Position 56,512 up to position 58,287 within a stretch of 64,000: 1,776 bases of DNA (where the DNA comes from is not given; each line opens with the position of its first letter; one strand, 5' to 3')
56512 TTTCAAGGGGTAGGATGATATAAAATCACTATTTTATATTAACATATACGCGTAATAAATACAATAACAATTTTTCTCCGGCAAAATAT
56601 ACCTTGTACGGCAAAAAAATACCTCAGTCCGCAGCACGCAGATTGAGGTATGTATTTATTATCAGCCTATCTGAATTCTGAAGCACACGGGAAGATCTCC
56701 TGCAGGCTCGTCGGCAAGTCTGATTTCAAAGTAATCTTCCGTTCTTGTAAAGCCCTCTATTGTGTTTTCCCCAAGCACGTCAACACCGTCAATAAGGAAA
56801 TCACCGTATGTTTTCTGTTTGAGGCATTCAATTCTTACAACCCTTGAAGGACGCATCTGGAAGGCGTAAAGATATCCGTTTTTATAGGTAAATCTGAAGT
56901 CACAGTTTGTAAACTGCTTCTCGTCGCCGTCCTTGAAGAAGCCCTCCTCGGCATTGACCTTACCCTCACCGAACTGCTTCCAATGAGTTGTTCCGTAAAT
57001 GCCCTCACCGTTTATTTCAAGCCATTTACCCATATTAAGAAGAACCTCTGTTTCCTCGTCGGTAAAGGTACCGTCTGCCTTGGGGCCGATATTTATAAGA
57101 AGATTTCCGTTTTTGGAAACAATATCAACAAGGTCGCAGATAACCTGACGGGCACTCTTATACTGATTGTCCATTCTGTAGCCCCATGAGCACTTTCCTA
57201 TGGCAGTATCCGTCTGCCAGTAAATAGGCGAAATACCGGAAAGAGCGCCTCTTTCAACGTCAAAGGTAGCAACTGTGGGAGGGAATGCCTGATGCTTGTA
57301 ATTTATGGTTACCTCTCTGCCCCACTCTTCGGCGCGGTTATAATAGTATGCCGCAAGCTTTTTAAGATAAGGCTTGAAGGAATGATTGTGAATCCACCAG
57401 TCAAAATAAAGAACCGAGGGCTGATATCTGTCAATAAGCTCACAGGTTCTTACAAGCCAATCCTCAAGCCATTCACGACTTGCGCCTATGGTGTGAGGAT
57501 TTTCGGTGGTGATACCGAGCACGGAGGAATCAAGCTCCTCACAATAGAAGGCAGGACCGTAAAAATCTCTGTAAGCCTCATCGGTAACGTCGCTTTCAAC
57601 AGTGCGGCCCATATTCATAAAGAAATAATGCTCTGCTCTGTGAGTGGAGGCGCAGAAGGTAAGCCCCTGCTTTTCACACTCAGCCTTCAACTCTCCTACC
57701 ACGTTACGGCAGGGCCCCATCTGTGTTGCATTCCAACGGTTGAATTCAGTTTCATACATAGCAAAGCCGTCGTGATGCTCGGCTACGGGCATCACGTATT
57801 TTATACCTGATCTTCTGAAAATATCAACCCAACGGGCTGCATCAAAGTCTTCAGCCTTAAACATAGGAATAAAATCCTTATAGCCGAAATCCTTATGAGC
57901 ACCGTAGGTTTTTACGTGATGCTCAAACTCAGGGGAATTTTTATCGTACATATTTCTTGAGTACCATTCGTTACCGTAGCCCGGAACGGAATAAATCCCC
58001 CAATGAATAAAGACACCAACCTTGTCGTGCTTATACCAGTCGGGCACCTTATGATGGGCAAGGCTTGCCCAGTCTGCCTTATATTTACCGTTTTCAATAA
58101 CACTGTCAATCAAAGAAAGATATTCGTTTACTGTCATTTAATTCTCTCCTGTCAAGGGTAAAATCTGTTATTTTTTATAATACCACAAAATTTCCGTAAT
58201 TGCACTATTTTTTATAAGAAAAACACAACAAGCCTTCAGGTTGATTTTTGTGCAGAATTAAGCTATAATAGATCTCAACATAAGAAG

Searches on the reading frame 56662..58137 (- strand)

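Call 65: search_protein_families(library=pfam, proteins=[window:56662-58137:-], max_evalue=0.00001)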
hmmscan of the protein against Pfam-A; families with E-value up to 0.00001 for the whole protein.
window:56662-58137:- (491 aa): 1 family
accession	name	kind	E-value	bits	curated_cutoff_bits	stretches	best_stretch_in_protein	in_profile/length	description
PF01120.23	Alpha_L_fucos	-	1.4e-99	334.3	25.2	1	12-378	7-345/345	Alpha-L-fucosidase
